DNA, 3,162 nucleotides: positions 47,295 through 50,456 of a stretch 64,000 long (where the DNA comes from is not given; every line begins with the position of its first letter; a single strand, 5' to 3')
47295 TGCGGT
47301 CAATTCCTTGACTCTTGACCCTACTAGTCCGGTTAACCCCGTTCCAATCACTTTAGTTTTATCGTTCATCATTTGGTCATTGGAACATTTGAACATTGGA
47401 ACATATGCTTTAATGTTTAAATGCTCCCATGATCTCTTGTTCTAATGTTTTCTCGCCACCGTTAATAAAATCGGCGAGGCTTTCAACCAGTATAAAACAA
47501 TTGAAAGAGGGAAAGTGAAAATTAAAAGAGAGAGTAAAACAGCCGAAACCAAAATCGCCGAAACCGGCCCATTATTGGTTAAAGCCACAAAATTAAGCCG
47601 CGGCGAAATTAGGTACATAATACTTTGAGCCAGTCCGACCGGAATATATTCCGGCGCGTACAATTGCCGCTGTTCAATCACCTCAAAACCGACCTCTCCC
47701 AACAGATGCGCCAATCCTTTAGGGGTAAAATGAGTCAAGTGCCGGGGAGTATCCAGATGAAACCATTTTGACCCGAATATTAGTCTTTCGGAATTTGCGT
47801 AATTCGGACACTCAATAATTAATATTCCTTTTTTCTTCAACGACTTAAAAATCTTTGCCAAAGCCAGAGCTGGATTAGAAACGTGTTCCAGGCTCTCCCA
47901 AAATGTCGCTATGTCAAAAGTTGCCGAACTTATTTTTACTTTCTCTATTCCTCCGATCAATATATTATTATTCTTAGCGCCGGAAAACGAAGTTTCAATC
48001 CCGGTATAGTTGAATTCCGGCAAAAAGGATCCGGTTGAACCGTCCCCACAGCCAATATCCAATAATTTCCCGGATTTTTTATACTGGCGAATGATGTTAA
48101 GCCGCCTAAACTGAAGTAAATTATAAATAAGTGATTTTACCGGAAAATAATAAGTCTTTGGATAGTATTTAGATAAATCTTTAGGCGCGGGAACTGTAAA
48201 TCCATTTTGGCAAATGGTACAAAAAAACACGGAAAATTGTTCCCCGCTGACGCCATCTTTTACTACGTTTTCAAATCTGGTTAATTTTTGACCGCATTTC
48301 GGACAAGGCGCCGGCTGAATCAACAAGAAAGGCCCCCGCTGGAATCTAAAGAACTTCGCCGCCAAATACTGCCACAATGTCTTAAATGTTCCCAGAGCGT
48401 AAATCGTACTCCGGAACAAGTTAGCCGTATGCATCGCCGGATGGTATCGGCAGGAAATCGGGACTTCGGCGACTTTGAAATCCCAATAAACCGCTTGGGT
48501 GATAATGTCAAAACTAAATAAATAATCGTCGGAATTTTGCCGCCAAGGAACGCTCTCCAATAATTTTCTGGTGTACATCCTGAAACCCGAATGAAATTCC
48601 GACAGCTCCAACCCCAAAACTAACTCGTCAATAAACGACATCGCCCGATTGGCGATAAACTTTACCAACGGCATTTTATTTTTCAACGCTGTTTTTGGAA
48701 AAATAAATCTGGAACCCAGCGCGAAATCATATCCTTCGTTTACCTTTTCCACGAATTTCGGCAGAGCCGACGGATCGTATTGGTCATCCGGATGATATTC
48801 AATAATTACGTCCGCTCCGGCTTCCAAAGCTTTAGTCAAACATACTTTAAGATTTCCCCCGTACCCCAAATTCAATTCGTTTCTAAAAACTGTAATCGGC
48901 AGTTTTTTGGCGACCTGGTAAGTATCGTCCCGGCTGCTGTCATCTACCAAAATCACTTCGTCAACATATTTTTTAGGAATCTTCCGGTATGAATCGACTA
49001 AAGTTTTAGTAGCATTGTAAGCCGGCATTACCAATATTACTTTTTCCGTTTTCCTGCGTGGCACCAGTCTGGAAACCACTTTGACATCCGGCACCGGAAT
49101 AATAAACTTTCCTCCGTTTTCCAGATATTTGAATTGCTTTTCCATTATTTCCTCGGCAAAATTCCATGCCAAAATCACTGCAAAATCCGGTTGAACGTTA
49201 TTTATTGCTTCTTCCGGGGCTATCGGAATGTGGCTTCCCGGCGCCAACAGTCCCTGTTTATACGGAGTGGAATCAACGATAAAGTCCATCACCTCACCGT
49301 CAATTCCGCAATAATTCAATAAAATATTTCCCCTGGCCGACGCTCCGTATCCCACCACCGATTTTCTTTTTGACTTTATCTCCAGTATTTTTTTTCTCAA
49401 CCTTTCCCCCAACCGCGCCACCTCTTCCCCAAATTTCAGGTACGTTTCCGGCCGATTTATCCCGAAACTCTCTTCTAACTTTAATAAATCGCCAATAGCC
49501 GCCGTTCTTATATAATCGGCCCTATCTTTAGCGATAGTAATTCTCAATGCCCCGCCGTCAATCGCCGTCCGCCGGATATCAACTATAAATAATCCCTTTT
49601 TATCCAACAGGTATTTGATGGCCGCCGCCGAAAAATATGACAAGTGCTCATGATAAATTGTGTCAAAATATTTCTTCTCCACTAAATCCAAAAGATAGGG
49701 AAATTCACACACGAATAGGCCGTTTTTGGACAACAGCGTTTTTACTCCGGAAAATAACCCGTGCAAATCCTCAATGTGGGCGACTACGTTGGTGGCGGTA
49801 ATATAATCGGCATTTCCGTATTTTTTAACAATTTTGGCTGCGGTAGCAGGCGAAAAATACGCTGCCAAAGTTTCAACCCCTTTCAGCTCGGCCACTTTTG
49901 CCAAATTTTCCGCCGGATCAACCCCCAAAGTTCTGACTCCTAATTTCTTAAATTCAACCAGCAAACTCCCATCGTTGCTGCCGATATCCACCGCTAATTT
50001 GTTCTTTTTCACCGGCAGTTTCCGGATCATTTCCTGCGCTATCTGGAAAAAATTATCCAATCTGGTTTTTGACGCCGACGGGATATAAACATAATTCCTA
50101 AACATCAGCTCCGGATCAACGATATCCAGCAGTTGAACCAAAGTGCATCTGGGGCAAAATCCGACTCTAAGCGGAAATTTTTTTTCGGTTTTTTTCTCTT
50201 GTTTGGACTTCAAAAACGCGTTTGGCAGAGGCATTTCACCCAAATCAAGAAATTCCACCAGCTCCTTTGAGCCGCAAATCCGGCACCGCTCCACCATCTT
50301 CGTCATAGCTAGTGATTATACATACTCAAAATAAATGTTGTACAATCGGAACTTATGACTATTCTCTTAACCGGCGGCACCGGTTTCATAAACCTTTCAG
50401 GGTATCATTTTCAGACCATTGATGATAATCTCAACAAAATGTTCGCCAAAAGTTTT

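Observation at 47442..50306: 954-aa tri-domain fusion: sugar C-methyltransferase + GT2 + second SAM methyltransferase with membrane anchor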

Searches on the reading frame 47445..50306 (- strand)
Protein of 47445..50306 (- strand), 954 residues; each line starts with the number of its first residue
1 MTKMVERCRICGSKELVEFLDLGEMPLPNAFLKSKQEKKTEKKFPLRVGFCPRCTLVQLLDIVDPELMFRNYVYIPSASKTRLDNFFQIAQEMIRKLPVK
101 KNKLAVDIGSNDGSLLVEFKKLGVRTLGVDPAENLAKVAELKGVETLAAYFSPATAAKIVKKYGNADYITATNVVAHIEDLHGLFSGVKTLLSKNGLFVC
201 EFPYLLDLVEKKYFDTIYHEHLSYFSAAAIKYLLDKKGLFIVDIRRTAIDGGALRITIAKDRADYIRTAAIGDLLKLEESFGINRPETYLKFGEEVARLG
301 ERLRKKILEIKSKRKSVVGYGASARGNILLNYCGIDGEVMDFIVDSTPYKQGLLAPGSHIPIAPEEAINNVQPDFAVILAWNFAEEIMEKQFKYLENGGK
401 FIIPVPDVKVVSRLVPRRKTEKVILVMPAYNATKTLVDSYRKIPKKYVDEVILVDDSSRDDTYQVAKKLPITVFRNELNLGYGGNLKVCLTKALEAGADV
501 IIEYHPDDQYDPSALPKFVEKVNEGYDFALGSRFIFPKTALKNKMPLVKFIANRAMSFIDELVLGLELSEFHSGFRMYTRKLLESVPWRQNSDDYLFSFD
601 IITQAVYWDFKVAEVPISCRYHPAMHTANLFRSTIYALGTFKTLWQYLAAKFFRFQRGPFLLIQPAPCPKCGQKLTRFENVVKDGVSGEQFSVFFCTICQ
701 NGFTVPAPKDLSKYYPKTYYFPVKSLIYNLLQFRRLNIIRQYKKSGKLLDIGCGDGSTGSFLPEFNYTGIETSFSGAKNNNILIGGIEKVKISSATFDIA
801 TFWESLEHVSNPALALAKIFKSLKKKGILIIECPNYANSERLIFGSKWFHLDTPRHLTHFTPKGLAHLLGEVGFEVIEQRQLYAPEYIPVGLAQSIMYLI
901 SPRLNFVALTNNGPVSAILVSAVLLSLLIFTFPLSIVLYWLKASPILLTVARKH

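Call 5: search_protein_families(library=pfam, proteins=[window:47445-50306:-], max_evalue=0.1)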
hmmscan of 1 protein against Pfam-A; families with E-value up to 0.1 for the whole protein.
window:47445-50306:- (954 aa): 9 families
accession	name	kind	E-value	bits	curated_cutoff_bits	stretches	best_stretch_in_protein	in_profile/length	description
PF08484.17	Methyltransf_14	-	1.7e-52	177.9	23.5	1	249-406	2-160/160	C-methyltransferase C-terminal domain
PF13489.12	Methyltransf_23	-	4e-37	127.9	27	2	743-879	21-164/164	Methyltransferase domain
PF08421.16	Methyltransf_13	-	3.4e-24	85.2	31.3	1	8-69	1-62/62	Putative zinc binding domain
PF00535.33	Glycos_transf_2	-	8.2e-22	78.4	23.3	1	425-584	2-165/168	Glycosyl transferase family 2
PF08241.18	Methyltransf_11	-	8e-19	68.5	21.2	2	749-831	1-95/95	Methyltransferase domain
PF08242.18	Methyltransf_12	-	1e-15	58.7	30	2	106-198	1-98/98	Methyltransferase domain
PF13649.12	Methyltransf_25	-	5.1e-11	43.6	27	2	106-196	2-97/97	Methyltransferase domain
PF13847.12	Methyltransf_31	-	1.9e-10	41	27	1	744-835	3-113/145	Methyltransferase domain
PF07021.18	MetW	-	0.011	15.8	21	0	738-836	7-112/193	Methionine biosynthesis protein MetW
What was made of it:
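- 49074..50306 (-): Module 1, aa 1-411: NDP-sugar C-methyltransferase, made of an N-terminal 4-Cys Zn domain, a SAM-binding Rossmann domain and a Methyltransf_14 C-terminal domain. Pfam MT_13, MT_12 and MT_14 (call 5).
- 48327..49043 (-): Module 2, aa 422-660: GT-A fold GT2 of the polyprenyl-phosphate glycosyltransferase type, with two interface-like helices (547-564 and 630-653) and a flexible loop (617-629). PF00535 (call 5).
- On TylC3/TcaB9/MtmC-type NDP-sugar C-methyltransferase: PF08421 at aa 8-69, E 3.4e-24 (call 5). PF08484 at E 1.7e-52 (call 5).
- On Class I SAM-dependent methyltransferase (Methyltransf_23) for module 3: PF13489 at E 4e-37 (call 5).
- Checked: Pfam hits (call 5):
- Pfam MT_13 and MT_14 (call 5).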

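Call 6: search_protein_families(library=ncbifam, proteins=[window:47445-50306:-], max_evalue=0.1)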
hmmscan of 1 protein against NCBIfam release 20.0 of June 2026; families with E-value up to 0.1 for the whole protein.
window:47445-50306:- (954 aa): 29 families (the best 25 are shown)
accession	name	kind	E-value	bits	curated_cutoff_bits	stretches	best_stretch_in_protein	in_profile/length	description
NF041391.1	DPhHxTase_Halo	equivalog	7e-19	67.7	375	1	449-619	25-183/213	dolichyl-phosphate hexose transferase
NF058614.1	PPMAGASynPpgS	equivalog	1.4e-17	63.9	370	1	423-621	2-198/226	polyprenyl-phospho-N-acetylgalactosaminyl synthase PpgS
TIGR01983.1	UbiG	equivalog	3.7e-12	46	102.95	2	100-198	48-149/228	bifunctional 2-polyprenyl-6-hydroxyphenol methylase/3-demethylubiquinol 3-O-methyltransferase UbiG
TIGR04182.1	glyco_TIGR04182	equivalog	7.2e-11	42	325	1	423-628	2-199/293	S-layer glycoprotein N-glycosyltransferase AglJ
NF045667.1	MTase_DVU1556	equivalog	3.1e-10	39.9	155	1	741-831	19-119/213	DVU_1556 family methyltransferase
TIGR04345.1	ovoA_Cterm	equivalog_domain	1.7e-07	31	170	1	793-878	131-214/242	putative 4-mercaptohistidine N1-methyltransferase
TIGR02072.1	BioC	equivalog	8.9e-07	29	184.95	1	88-247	18-179/244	malonyl-ACP O-methyltransferase BioC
NF010496.0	PRK13915.1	equivalog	2.6e-06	26.8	262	1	411-476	21-91/307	glucosyl-3-phosphoglycerate synthase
NF007986.1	PRK10714.1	equivalog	3.6e-06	26.2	529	1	419-533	4-126/316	undecaprenyl-phosphate 4-deoxy-4-formamido-L-arabinose transferase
NF053739.1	GlytfEpsEBac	equivalog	1.8e-05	23.9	450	1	422-519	2-104/265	glycosyltransferase EpsE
NF047588.1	GlcsyltransPgfSStrep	equivalog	2.8e-05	23.5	500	1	426-586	6-167/308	glycosyltransferase PgfS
NF050050.1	ProtGlycPglI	equivalog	8.4e-05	22.1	500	1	423-560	4-146/306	GalNAc(5)-diNAcBac-PP-undecaprenol beta-1,3-glucosyltransferase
NF043040.1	corrin_prot_MT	hypoth_equivalog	9.4e-05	21.9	180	0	88-198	29-145/216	corrinoid protein-associated methyltransferase CpaM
TIGR03111.1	glyc2_xrt_Gpos1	hypoth_equivalog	0.0011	17.9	363.95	1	413-524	41-158/439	TIGR03111 family XrtG-associated glycosyltransferase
TIGR04283.1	glyco_like_mftF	equivalog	0.0015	18.2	182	1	426-486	4-64/221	TIGR04283 family arsenosugar biosynthesis glycosyltransferase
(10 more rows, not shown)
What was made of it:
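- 48327..49043 (-): Best NCBIfam hits are Dol-P hexose transferase, PpgS, AglJ and ArnC, all far below cut-off (call 6).
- On Polyprenyl-phosphate glycosyltransferase (DPM1/GtrB/ArnC-like GT2): ArnC scores 26.2 against 529 (call 6).
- The GT2 scores far below every curated NCBIfam equivalog cut-off, for example 67.7 against 375 bits (call 6).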
